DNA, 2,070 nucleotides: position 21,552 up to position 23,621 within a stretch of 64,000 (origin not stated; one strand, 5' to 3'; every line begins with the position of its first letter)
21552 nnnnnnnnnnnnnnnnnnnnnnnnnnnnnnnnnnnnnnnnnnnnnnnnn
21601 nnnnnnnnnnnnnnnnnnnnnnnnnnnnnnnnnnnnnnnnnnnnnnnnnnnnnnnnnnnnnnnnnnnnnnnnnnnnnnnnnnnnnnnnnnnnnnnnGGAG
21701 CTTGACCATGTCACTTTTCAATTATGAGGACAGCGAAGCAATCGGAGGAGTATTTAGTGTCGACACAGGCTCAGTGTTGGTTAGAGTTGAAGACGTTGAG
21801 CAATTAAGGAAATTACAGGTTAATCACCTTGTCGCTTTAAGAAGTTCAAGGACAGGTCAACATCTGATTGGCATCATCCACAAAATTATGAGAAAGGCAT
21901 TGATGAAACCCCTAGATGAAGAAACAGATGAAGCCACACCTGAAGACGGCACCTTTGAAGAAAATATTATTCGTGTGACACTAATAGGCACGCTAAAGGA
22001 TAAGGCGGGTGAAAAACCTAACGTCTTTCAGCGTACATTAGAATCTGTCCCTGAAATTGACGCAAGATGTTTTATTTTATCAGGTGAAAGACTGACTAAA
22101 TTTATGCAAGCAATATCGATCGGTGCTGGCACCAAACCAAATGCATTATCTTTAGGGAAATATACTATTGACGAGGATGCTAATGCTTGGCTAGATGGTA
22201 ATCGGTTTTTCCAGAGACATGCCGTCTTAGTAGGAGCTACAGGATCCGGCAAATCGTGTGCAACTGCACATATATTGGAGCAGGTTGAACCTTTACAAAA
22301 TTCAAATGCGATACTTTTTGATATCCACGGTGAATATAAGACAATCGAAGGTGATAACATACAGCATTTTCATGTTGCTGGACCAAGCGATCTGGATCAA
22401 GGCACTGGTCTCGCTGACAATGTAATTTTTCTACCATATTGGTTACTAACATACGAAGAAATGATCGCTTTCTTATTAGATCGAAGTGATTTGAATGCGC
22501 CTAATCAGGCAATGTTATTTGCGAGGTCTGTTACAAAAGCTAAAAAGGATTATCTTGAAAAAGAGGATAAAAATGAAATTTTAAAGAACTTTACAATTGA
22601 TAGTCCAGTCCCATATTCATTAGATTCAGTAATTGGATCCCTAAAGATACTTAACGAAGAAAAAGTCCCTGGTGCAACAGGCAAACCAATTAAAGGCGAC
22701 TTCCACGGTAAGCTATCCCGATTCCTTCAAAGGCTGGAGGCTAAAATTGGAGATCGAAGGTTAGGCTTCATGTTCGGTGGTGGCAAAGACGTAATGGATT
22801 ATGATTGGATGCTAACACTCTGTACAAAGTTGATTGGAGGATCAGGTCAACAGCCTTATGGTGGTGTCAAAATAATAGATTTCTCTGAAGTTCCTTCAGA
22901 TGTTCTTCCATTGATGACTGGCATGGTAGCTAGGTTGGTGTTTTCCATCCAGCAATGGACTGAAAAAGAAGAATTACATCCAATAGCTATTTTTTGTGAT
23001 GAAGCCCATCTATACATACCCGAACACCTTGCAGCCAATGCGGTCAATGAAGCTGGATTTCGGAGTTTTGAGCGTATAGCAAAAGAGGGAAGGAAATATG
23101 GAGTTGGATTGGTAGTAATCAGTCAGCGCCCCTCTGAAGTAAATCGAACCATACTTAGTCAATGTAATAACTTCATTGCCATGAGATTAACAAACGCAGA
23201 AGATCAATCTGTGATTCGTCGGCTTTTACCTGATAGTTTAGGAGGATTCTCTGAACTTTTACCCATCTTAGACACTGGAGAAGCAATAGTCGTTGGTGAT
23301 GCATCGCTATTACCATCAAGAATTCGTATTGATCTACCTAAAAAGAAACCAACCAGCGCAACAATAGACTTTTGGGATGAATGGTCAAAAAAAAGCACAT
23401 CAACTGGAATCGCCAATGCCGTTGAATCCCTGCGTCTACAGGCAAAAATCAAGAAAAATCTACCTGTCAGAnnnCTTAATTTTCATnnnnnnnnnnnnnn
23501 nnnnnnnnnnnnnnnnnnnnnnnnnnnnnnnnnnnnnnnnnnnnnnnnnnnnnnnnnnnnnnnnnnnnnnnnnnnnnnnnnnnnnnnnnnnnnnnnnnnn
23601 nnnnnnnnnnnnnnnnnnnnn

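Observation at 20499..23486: SIR2-HerA two-gene anti-phage island dropped into a catabolic locus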

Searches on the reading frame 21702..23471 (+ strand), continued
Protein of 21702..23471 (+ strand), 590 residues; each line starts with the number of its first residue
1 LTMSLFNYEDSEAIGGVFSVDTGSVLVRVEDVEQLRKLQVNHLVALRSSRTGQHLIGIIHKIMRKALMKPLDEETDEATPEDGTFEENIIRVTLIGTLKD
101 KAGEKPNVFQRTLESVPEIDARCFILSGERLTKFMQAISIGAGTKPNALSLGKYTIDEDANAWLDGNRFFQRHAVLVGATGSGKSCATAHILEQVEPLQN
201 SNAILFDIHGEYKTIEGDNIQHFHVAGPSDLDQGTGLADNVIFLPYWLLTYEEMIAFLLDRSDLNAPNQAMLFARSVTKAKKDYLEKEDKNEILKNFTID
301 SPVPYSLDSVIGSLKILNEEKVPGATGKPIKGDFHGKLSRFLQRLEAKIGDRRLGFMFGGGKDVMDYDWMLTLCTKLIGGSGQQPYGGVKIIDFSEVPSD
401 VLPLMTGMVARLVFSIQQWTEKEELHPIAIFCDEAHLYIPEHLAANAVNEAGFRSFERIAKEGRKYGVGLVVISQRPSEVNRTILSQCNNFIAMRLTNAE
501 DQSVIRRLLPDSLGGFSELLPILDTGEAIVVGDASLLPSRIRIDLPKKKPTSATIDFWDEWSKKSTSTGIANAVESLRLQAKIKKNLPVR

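Call 89: search_protein_families(library=padloc, proteins=[L149:3990-4964:+, L149:3087-3974:+, L149:5001-6665:+, L098:3954-4988:+, L098:65-3778:+, L098:7353-9359:+], max_evalue=0.00001)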
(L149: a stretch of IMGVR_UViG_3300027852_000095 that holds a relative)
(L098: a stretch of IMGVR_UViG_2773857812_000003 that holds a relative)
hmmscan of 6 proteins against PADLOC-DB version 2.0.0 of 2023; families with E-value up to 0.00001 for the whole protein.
L149:3990-4964:+ (325 aa): 0 families

L149:3087-3974:+ (296 aa): 0 families

L149:5001-6665:+ (555 aa): 16 families
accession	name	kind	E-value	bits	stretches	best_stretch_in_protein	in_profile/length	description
PDLC04105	HerA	-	1.2e-196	652.7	1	1-554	1-573/576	-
PDLC04104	HerA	-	7.4e-132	437.6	1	194-553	3-374/379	-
PDLC04101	HerA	-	9.1e-111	368.4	1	1-378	1-397/400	-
PDLC02188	HerA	-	1.5e-94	315.9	2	305-536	319-563/578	-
PDLC04102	HerA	-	2.8e-72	242.1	2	318-541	412-645/654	-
PDLC04098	HerA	-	2.7e-70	235.7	2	270-546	402-679/686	-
PDLC04107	HerA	-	1.1e-69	232.8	1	3-271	5-285/306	-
PDLC04106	HerA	-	7.2e-69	231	2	282-537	387-650/667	-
PDLC04103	HerA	-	7.7e-66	220.6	2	315-535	353-576/579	-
PDLC04099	HerA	-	3.9e-58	194.3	1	1-207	1-213/214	-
PDLC02185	HerA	-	2.1e-55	186.6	2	314-537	346-583/585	-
PDLC04100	HerA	-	1.8e-54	183.4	2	306-538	335-577/580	-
PDLC04097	HerA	-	2.5e-46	156.5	2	346-536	421-614/618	-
PDLC04140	mad8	-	1.3e-20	72.2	1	163-481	27-266/314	mads_8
PDLC01055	HerA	-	3.5e-19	67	2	345-467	368-482/532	Type III coevolved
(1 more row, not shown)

L098:3954-4988:+ (345 aa): 22 families
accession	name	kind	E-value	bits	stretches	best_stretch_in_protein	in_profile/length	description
PDLC04087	SIR2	-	2.3e-125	416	1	7-343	4-342/343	-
PDLC04096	SIR2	-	3.2e-80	266.9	1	115-343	4-229/230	-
PDLC04082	SIR2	-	1.8e-57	192.8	1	6-339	2-338/345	-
PDLC04078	SIR2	-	1.2e-55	185.9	1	182-341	10-168/171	-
PDLC04083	SIR2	-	4.8e-52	175.1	1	12-339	7-354/371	-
PDLC04091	SIR2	-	3.8e-40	136.2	1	6-336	2-335/345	-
PDLC04092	SIR2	-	1.3e-39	134.4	1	10-341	8-316/318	-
PDLC04077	SIR2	-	5.1e-36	121.6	1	214-338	4-127/135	-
PDLC04086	SIR2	-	4.9e-34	116.2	1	16-339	14-354/361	-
PDLC04074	SIR2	-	1.5e-23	81.5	1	19-274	26-288/357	-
PDLC04095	SIR2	-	9.7e-20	69.2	1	128-343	21-249/251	-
PDLC04088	SIR2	-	2.3e-15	54.6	1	124-285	165-325/390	-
PDLC04093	SIR2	-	5.1e-15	53.3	1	129-283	146-300/395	-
PDLC04094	SIR2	-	1.9e-14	51.7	1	132-285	148-293/399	-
PDLC04075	SIR2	-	5.9e-14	49.6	1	132-298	186-359/414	-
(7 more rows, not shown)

L098:65-3778:+ (1238 aa): 10 families
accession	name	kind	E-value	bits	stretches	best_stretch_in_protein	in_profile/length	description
PDLC03597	REase_MTase_IIG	-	0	1649.4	1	1-1237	389-1640/1646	Type IIG restriction enzyme-methyltransferase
PDLC03051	REase_MTase_I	-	0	1050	1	1-1237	398-1589/1591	Type I restriction enzyme-methyltransferase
PDLC03621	REase_MTase_IIG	-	1.3e-124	415.4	1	374-1232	188-1012/1024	Type IIG restriction enzyme-methyltransferase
PDLC03610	REase_MTase_IIG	-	3.3e-51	172.4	2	664-1178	546-1034/1096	Type IIG restriction enzyme-methyltransferase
PDLC03631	REase_MTase_IIG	-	1.3e-28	97.5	1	470-1149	291-966/1086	Type IIG restriction enzyme-methyltransferase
PDLC04134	mad2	-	4e-27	93.2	1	371-798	139-474/492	mads_2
PDLC02707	PbeA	-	2.6e-11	40.8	1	122-222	544-640/672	PbeA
PDLC02704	PbeA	-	8.9e-09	32.4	1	123-220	559-652/682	PbeA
PDLC03335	MTase_II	-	3.2e-07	27.4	1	486-725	77-275/607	Type II methyltransferase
PDLC02706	PbeA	-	3.8e-06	23.8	1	99-230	568-689/722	PbeA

L098:7353-9359:+ (669 aa): 7 families
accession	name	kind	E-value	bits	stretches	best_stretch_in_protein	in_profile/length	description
PDLC02196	IetA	-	3.7e-27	93.7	1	466-602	118-257/374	-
PDLC02195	IetA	-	3.5e-24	83.8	1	460-594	127-264/395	-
PDLC04232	IetA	-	7.5e-22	76.2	1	464-602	110-251/330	-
PDLC04231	IetA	-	4.5e-15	54.1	1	468-594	115-244/262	-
PDLC00915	TRIP13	-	2e-12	45.1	0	474-550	67-155/302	TRIP13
PDLC00914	TRIP13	-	1.1e-10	39.5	0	474-595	75-216/302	TRIP13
PDLC04140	mad8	-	5.3e-06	24.2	0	220-316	16-122/314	mads_8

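Call 90: search_protein_families(library=pfam, proteins=[L149:3990-4964:+, L149:3087-3974:+, L149:1680-2876:+], max_evalue=0.01)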
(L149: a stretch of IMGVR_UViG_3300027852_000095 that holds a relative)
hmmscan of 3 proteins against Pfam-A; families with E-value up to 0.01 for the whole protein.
L149:3990-4964:+ (325 aa): 0 families

L149:3087-3974:+ (296 aa): 1 family
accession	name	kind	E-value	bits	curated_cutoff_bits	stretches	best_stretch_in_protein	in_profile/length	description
PF12705.13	PDDEXK_1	-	6.5e-06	26.7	22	1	9-265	4-243/247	PD-(D/E)XK nuclease superfamily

L149:1680-2876:+ (399 aa): 2 families
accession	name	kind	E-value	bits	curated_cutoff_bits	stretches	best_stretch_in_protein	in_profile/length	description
PF04932.20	Wzy_C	-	3.2e-07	30.7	31.7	2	197-274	4-97/149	O-Antigen ligase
PF03729.18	DUF308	-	0.0073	17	25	1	327-376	18-68/73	Short repeat of unknown function (DUF308)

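Call 93: search_solved_structures(query=A3, max_evalue=0.001, show_alignments=0)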
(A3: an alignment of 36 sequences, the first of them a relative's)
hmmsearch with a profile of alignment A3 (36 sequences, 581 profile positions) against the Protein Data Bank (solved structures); distinct sequences matched with E-value up to 0.001: 10.
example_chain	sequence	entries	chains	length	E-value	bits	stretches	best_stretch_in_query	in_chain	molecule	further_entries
9c1m_M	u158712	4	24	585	2e-93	316.9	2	321-577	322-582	ATP-binding protein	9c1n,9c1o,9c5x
8xau_A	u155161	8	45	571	4.3e-85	289.3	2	328-574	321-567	ATP-binding protein | HerA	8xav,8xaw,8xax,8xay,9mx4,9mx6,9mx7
8ziq_M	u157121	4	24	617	2.6e-84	286.8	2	321-562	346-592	HerA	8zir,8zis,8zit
8wiv_A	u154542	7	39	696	2e-59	204.6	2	340-578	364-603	Helicase HerA central domain-containing protein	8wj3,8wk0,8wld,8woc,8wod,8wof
8j4u_M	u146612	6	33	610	1.2e-34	122.8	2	335-561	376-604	Nucleoside triphosphate hydrolase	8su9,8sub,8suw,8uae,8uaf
8yho_A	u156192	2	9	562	3e-33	118.1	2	388-549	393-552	DUF87 domain-containing protein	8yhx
9x1l_A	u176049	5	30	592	8.6e-30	106.7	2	424-543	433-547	DNA helicase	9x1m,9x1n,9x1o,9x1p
4d2i_A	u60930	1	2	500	1.1e-29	106.5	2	381-570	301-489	HERA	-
8wet_A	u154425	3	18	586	1.2e-10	43.6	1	442-505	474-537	TdpA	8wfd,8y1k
11kk_A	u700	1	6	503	3.2e-05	25.6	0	426-505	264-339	HerA like helicase YjgR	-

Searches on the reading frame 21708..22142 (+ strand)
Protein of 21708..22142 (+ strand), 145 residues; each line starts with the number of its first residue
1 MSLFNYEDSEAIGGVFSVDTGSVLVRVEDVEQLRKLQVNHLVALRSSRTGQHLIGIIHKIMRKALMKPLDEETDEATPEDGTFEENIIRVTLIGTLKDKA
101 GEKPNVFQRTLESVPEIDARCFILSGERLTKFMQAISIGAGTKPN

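Call 25: search_solved_structures(query=window:21708-22142:+, max_evalue=10, show_alignments=2)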
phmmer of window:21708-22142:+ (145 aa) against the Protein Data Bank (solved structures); distinct sequences matched with E-value up to 10: 0.

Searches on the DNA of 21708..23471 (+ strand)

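Call 58: search_dna_similar(query=L088:2978-5734:+, collection=ecoli_genomes, mode=distant, max_rows=12)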
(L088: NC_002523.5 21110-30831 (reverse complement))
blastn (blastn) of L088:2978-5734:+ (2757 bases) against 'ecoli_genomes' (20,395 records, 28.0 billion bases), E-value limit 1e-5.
Records with a match: 22; places in all: 22; records where one place covers at least 80% of the query: 0.
Genomes with a match: 22 of 5426; with a place that covers at least 80% of the query: 0. Places per genome that has any: lowest 1, median 1, highest 1. On chromosomes: 22 places; on plasmids: 0.
Best place of each record, by identity: 60-80% 22.
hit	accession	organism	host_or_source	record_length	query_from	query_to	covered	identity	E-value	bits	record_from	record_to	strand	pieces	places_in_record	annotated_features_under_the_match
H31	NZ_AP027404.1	Escherichia coli strain EC416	Sus scrofa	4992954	2371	2620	9%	69.0%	6e-15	94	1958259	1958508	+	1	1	ATP-binding protein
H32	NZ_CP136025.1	Escherichia coli strain GDSC2BY4G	vegetable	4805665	2371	2620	9%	69.0%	6e-15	94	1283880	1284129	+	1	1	ATP-binding protein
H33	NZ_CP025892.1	Escherichia coli strain 503025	Homo sapiens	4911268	2373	2475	4%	74.8%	7e-8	70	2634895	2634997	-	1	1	ATP-binding protein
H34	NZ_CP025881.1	Escherichia coli strain 503440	Homo sapiens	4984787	2373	2475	4%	74.8%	7e-8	70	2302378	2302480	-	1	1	ATP-binding protein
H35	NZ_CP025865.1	Escherichia coli strain 504211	Homo sapiens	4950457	2373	2475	4%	74.8%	7e-8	70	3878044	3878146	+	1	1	ATP-binding protein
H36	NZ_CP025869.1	Escherichia coli strain 503829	Homo sapiens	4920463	2373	2475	4%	74.8%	7e-8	70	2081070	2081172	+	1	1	ATP-binding protein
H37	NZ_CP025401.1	Escherichia coli strain MS8345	Homo sapiens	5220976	2373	2475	4%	74.8%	7e-8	70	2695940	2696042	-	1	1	ATP-binding protein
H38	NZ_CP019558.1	Escherichia coli strain KSC207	porcine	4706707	2373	2475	4%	74.8%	7e-8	70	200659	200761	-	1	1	ATP-binding protein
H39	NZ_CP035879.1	Escherichia coli strain DS26-1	Homo sapiens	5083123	2373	2475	4%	74.8%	7e-8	70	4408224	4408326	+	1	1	ATP-binding protein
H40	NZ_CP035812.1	Escherichia coli strain B7A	Homo sapiens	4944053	2373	2475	4%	74.8%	7e-8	70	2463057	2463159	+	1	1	ATP-binding protein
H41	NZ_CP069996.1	Escherichia coli strain FDAARGOS_1300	Homo sapiens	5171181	2373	2475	4%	74.8%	7e-8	70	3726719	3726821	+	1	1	ATP-binding protein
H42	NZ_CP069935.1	Escherichia coli strain FDAARGOS_1302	Homo sapiens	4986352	2373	2475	4%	74.8%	7e-8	70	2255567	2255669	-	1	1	ATP-binding protein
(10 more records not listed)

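Call 61: get_annotated_region(hit=H31, flank=4000)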
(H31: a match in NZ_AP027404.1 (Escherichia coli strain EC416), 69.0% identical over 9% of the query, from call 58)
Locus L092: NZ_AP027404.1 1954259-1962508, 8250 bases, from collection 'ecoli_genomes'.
description: Escherichia coli strain EC416 isolate EC416 chromosome, complete genome
organism: Escherichia coli strain EC416 (NCBI taxid 562)
replicon: chromosome; assembly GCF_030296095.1
host: Sus scrofa; source: feces; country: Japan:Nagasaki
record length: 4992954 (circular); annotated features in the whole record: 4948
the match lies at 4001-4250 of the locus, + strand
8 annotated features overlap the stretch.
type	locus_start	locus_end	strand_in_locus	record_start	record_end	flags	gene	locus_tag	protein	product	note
CDS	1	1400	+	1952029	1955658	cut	-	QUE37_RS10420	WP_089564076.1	DEAD/DEAH box helicase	-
CDS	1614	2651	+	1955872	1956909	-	-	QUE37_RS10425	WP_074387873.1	SIR2 family protein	-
CDS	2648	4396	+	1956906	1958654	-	-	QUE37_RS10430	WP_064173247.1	ATP-binding protein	-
CDS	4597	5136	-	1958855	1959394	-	yfgI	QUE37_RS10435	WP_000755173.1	DUF5384 family protein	-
CDS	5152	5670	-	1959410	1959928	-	yfgH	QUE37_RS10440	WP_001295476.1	glycine zipper 2TM domain-containing protein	-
CDS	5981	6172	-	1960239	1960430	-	yfgG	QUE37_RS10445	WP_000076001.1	YfgG family protein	-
CDS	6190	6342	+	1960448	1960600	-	-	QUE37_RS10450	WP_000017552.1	hypothetical protein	-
CDS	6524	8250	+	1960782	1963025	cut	pdeF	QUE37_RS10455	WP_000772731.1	cyclic-guanylate-specific phosphodiesterase PdeF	-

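Call 62: get_annotated_region(hit=H33, flank=4000)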
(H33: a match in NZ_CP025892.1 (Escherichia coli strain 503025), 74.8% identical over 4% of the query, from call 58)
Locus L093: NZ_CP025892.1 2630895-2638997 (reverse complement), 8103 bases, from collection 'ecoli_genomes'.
description: Escherichia coli strain 503025 chromosome, complete genome
organism: Escherichia coli strain 503025 (NCBI taxid 562)
replicon: chromosome; assembly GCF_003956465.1
host: Homo sapiens; source: stool; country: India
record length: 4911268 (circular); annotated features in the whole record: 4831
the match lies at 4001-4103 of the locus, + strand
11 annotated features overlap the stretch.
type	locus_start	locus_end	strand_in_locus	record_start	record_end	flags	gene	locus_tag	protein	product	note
CDS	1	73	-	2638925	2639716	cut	trbJ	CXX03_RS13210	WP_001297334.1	P-type conjugative transfer protein TrbJ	-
CDS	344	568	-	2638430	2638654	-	-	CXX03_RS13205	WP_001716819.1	hypothetical protein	-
CDS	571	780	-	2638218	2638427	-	-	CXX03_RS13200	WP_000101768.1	TraC family protein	-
CDS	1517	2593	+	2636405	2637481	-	-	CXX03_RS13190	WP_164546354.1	SIR2 family protein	-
CDS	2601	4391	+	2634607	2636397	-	-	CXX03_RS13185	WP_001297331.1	ATP-binding protein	-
CDS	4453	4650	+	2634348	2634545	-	-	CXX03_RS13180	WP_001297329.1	hypothetical protein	-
CDS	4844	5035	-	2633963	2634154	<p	-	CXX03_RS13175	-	DUF5384 family protein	incomplete; partial in the middle of a contig; missing N-terminus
CDS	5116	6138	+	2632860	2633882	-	istA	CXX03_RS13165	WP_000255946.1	IS21-like element IS100 family transposase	-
CDS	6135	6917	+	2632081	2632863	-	istB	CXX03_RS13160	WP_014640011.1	IS21-like element IS100kyp family helper ATPase IstB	-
CDS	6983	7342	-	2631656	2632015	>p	-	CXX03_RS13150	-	DUF5384 family protein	incomplete; partial in the middle of a contig; missing C-terminus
CDS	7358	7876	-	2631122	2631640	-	yfgH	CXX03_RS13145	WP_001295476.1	glycine zipper 2TM domain-containing protein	-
